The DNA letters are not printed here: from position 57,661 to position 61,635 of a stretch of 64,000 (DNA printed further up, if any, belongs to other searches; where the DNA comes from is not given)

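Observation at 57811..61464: Unusual loading module: docking domain - C domain - FkbH - ACP (condensation onto a glyceryl-ACP?)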

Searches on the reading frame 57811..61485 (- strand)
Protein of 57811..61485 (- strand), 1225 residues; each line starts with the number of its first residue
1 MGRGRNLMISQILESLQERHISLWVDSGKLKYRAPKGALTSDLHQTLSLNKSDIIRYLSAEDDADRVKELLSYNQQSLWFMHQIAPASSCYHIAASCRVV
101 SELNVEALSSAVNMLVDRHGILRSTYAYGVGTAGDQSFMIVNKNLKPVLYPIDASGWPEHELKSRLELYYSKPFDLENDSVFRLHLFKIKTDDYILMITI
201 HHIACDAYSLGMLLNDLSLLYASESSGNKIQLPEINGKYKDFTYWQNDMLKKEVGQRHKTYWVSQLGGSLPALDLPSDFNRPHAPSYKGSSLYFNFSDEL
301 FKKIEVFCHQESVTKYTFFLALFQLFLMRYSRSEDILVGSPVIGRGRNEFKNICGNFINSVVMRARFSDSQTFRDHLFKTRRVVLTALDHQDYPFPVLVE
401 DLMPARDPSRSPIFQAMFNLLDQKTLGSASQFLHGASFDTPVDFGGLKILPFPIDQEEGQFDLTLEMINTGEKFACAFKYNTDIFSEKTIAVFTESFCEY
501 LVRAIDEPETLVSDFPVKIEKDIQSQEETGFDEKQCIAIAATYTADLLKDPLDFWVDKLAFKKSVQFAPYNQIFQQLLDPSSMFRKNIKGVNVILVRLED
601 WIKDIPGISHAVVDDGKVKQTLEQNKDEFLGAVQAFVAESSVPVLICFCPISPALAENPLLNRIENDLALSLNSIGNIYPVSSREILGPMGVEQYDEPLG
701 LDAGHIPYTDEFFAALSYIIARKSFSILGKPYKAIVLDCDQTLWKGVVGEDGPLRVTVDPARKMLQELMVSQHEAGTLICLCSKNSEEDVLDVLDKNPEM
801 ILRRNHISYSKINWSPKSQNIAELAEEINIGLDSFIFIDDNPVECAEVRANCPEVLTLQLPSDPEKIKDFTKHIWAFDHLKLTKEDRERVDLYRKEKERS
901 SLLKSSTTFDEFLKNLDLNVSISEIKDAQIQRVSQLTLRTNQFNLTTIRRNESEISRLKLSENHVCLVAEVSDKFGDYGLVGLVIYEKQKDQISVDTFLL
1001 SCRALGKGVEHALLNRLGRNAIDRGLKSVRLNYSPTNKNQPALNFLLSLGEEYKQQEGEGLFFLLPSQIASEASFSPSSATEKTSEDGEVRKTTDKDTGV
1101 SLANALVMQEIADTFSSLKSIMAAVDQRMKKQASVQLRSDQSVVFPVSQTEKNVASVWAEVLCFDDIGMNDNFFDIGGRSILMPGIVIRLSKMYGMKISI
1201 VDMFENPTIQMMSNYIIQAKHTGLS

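Call 7: search_protein_families(library=ncbifam, proteins=[window:57811-61485:-], max_evalue=0.001)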
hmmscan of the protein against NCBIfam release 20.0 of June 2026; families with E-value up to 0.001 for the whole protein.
window:57811-61485:- (1225 aa): 7 families
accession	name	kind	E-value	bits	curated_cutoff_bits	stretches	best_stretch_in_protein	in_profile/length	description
TIGR01686.1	FkbH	subfamily_domain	1.2e-95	320.3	146.65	1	733-1053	4-321/323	FkbH domain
NF004282.0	PRK05691.1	subfamily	1.2e-87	293.7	4090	2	71-565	678-1154/4334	non-ribosomal peptide synthase/polyketide synthase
NF047350.1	aureusi_NRPS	equivalog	1.5e-78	264.2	2500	2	70-516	996-1409/2373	aureusimine non-ribosomal peptide synthetase AusA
TIGR03443.1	alpha_am_amid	equivalog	3.3e-20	71.2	1030.1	2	1136-1222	835-923/1390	L-aminoadipate-semialdehyde dehydrogenase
NF038078.1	NRPS_MxcG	equivalog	4.4e-20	70.6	2300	2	71-375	7-303/1442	myxochelin non-ribosomal peptide synthetase MxcG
TIGR01681.1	HAD-SF-IIIC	subfamily_domain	1.9e-18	67.5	35.75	1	733-849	1-129/132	HAD-IIIC family phosphatase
NF041803.1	NRPS_SolG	exception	1.2e-12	46.3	2200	1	1141-1217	1081-1156/1163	solanimycin non-ribosomal peptide synthetase SolG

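Call 14: find_homologous_proteins(query=window:57811-61485:-, max_evalue=1e-10)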
Query window:57811-61485:- (1225 aa): 1388 proteins with E <= 1e-10 among 8000 candidates; the best 120 are listed.
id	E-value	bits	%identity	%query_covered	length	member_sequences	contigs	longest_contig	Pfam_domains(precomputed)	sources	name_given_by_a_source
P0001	0.0e+0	1168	44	98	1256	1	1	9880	PF00668.26,PF00550.32,PF18563.7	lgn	-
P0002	0.0e+0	1139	43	99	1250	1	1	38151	PF00668.26,PF00550.32,PF18563.7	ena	-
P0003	0.0e+0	1116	43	99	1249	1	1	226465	PF00668.26,PF00550.32,PF18563.7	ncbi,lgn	-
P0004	0.0e+0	1072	44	95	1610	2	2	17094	PF13847.13,PF00668.26,PF13489.13,PF13649.13,PF00550.32,PF23297.2,PF01209.25,PF08241.19,PF08242.19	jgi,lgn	jgi:FkbH-like protein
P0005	0.0e+0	1065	42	99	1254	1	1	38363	PF00668.26,PF00550.32,PF18563.7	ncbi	-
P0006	0.0e+0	1060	42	99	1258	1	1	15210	PF00668.26,PF00550.32,PF18563.7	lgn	-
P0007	0.0e+0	1025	43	94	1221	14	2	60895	PF00668.26,PF00550.32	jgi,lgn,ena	-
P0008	0.0e+0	1020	41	99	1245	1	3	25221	PF00668.26,PF00550.32,PF18563.7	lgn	-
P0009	3.7e-297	1007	39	99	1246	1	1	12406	PF00668.26,PF00550.32,PF18563.7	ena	-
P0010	7.7e-290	983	40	99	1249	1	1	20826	PF00668.26,PF00550.32,PF18563.7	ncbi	-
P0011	2.2e-283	962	39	99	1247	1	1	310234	PF00668.26,PF00550.32,PF18563.7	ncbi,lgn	-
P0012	6.2e-268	910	37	99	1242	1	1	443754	PF00668.26,PF00550.32,PF18563.7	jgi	-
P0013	3.5e-265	901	38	95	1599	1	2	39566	PF13847.13,PF00668.26,PF13489.13,PF13649.13,PF00550.32,PF00891.25,PF01209.25,PF08241.19,PF08242.19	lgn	-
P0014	1.1e-258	880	39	95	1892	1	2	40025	PF00668.26,PF00550.32,PF00501.35,PF24919.1,PF23024.2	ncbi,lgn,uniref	ncbi:HAD-IIIC family phosphatase [Nostoc sp. CCY 9925]|uniref:HAD-IIIC family phosphatase n=1 Tax=No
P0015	2.3e-250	852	39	94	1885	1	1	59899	PF00668.26,PF00550.32,PF00501.35,PF23024.2,PF23297.2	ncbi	ncbi:MAG TPA: HAD-IIIC family phosphatase [Herpetosiphonaceae bacterium]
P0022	1.6e-237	810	38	94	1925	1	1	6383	PF00668.26,PF00550.32,PF00501.35,PF23024.2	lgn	-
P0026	3.2e-224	766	37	94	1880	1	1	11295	PF00668.26,PF00550.32,PF00501.35,PF23024.2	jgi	jgi:FkbH-like protein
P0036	1.2e-183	631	47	42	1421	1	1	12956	PF00668.26,PF00550.32,PF18563.7,PF00501.35,PF13193.13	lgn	-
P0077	1.2e-162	562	43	42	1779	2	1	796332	PF00668.26,PF00550.32,PF18563.7,PF00501.35,PF13193.13,PF00698.27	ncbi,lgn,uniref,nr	ncbi:non-ribosomal peptide synthetase [Desulfoluna butyratoxydans]|uniref:Amp-dependent synthetase/l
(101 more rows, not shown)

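Call 16: find_encoding_contigs(protein=P0004, flank=10000, max_places=3)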
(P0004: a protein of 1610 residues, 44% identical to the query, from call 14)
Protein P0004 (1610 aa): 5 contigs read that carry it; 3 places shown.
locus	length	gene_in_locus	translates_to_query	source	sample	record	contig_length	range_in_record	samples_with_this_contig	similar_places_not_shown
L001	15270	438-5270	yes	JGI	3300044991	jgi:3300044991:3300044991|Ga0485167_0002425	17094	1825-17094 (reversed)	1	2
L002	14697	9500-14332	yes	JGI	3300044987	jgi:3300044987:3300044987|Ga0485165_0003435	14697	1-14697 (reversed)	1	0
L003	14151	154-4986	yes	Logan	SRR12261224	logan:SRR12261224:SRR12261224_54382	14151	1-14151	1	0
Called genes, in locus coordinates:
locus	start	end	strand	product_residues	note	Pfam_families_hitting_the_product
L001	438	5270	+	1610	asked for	PF01209:Ubie_methyltran, PF08241:Methyltransf_11, PF08242:Methyltransf_12, PF13489:Methyltransf_23, PF13649:Methyltransf_25, PF13847:Methyltransf_31, PF00550:PP-binding, PF00668:Condensation, +2 more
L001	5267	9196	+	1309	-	PF00109:ketoacyl-synt, PF02801:Ketoacyl-synt_C, PF16197:KAsynt_C_assoc, PF22336:RhiE-like_linker, PF22621:CurL-like_PKS_C, PF00698:Acyl_transf_1, PF00550:PP-binding, PF00975:Thioesterase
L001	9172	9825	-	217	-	-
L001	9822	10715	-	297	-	PF00106:adh_short, PF08659:KR (weak), PF13561:adh_short_C2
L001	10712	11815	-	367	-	PF20695:UbiD_N, PF01977:UbiD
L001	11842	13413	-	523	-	PF02310:B12-binding, PF04055:Radical_SAM (weak)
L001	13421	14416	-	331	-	PF00490:ALAD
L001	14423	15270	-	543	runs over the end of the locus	-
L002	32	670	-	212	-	PF17836:PglD_N (weak), PF25087:GMPPB_C (faint), PF25084:LbH_EIF2B (weak), PF00132:Hexapep (weak)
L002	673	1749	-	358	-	PF03102:NeuB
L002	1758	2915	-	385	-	PF02350:Epimerase_2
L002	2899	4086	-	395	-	PF01041:DegT_DnrJ_EryC1, PF00155:Aminotran_1_2 (weak)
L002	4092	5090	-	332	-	PF01073:3Beta_HSD, PF01370:Epimerase, PF02719:Polysacc_synt_2, PF03435:Sacchrp_dh_NADP (weak), PF04321:RmlD_sub_bind, PF16363:GDP_Man_Dehyd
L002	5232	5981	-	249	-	PF13385:Laminin_G_3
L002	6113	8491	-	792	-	PF21722:Gly_rich_2, PF00884:Sulfatase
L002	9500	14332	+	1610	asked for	PF01209:Ubie_methyltran, PF08241:Methyltransf_11, PF08242:Methyltransf_12, PF13489:Methyltransf_23, PF13649:Methyltransf_25, PF13847:Methyltransf_31, PF00550:PP-binding, PF00668:Condensation, +2 more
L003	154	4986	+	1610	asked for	PF01209:Ubie_methyltran, PF08241:Methyltransf_11, PF08242:Methyltransf_12, PF13489:Methyltransf_23, PF13649:Methyltransf_25, PF13847:Methyltransf_31, PF00550:PP-binding, PF00668:Condensation, +2 more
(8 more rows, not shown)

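Call 17: find_encoding_contigs(protein=P0003, flank=10000, max_places=2)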
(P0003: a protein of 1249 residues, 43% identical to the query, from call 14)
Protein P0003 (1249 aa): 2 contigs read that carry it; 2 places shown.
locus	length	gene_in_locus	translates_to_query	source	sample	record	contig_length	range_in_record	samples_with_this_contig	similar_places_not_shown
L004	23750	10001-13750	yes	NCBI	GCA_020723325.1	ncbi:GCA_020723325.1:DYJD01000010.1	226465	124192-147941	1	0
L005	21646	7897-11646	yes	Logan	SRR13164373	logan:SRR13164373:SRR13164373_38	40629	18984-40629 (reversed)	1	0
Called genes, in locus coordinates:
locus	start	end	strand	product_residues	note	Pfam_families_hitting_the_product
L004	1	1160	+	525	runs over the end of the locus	PF02706:Wzz, PF13807:GNVR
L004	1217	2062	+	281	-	PF01656:CbiA (weak), PF10609:ParA (weak), PF13614:AAA_31 (weak)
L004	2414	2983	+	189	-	PF02563:Poly_export, PF22461:SLBB_2, PF10531:SLBB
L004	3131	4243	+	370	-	PF01041:DegT_DnrJ_EryC1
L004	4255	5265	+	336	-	PF01408:GFO_IDH_MocA, PF22725:GFO_IDH_MocA_C3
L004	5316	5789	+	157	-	PF25084:LbH_EIF2B, PF25087:GMPPB_C (weak), PF00132:Hexapep, PF14602:Hexapep_2 (weak)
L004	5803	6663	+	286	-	PF09721:Exosortase_EpsH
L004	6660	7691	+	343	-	PF04339:FemAB_like (faint), PF02388:FemAB (weak), PF13480:Acetyltransf_6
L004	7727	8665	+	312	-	-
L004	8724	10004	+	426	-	PF01209:Ubie_methyltran, PF13489:Methyltransf_23, PF13847:Methyltransf_31, PF08241:Methyltransf_11, PF08242:Methyltransf_12, PF13649:Methyltransf_25, PF23297:ACP_SdgA_C, PF00550:PP-binding, +3 more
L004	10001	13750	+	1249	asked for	PF18563:TubC_N, PF00668:Condensation, PF00550:PP-binding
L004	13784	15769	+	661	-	PF13522:GATase_6, PF13537:GATase_7, PF00733:Asn_synthase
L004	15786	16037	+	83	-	PF00550:PP-binding (weak)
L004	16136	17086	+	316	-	-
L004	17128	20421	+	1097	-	PF00668:Condensation, PF00501:AMP-binding, PF13193:AMP-binding_C, PF00550:PP-binding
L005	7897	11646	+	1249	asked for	PF18563:TubC_N, PF00668:Condensation, PF00550:PP-binding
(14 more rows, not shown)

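Call 18: find_encoding_contigs(protein=P0002, flank=10000, max_places=2)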
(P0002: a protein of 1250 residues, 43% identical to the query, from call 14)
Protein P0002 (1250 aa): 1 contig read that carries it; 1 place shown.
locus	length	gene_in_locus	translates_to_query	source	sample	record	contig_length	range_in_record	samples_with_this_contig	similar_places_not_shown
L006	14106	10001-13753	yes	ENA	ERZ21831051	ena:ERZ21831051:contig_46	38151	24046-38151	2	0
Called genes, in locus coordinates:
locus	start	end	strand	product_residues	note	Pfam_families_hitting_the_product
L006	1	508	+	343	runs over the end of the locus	PF02388:FemAB, PF13480:Acetyltransf_6, PF02388:FemAB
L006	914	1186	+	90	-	PF12441:CopG_antitoxin (weak)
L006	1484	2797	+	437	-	PF02826:2-Hacid_dh_C (faint), PF03446:NAD_binding_2 (faint), PF03721:UDPG_MGDP_dh_N, PF00984:UDPG_MGDP_dh, PF03720:UDPG_MGDP_dh_C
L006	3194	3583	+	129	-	PF13366:PDDEXK_3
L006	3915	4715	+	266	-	PF22624:AASDHPPT_N, PF01648:ACPS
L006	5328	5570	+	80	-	PF03693:ParD_antitoxin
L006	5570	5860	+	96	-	PF05016:ParE_toxin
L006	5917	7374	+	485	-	PF01381:HTH_3 (faint), PF01555:N6_N4_Mtase (faint)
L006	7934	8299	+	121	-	-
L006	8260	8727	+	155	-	-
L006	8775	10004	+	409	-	PF00891:Methyltransf_2 (weak), PF13489:Methyltransf_23, PF08241:Methyltransf_11, PF08242:Methyltransf_12, PF13649:Methyltransf_25, PF13847:Methyltransf_31, PF23297:ACP_SdgA_C, PF00550:PP-binding, +2 more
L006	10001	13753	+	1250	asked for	PF18563:TubC_N, PF00668:Condensation, PF00550:PP-binding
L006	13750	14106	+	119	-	?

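Call 43: find_encoding_contigs(protein=P0036, flank=8000, max_places=1)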
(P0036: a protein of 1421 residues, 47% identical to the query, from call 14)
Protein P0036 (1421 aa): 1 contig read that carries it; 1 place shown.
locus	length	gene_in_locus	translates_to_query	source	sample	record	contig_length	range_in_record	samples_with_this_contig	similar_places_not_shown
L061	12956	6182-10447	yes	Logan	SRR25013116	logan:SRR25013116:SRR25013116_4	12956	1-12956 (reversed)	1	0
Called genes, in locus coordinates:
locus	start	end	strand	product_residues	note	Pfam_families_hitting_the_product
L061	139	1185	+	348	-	-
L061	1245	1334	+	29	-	-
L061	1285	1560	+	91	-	-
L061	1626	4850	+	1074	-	PF00668:Condensation, PF00501:AMP-binding, PF13193:AMP-binding_C, PF00550:PP-binding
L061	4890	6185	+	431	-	PF01209:Ubie_methyltran, PF13489:Methyltransf_23, PF00398:RrnaAD (weak), PF08241:Methyltransf_11, PF08242:Methyltransf_12, PF13649:Methyltransf_25, PF13847:Methyltransf_31, PF00550:PP-binding, +1 more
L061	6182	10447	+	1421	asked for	PF18563:TubC_N, PF00668:Condensation, PF00501:AMP-binding, PF13193:AMP-binding_C, PF00550:PP-binding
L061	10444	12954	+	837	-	?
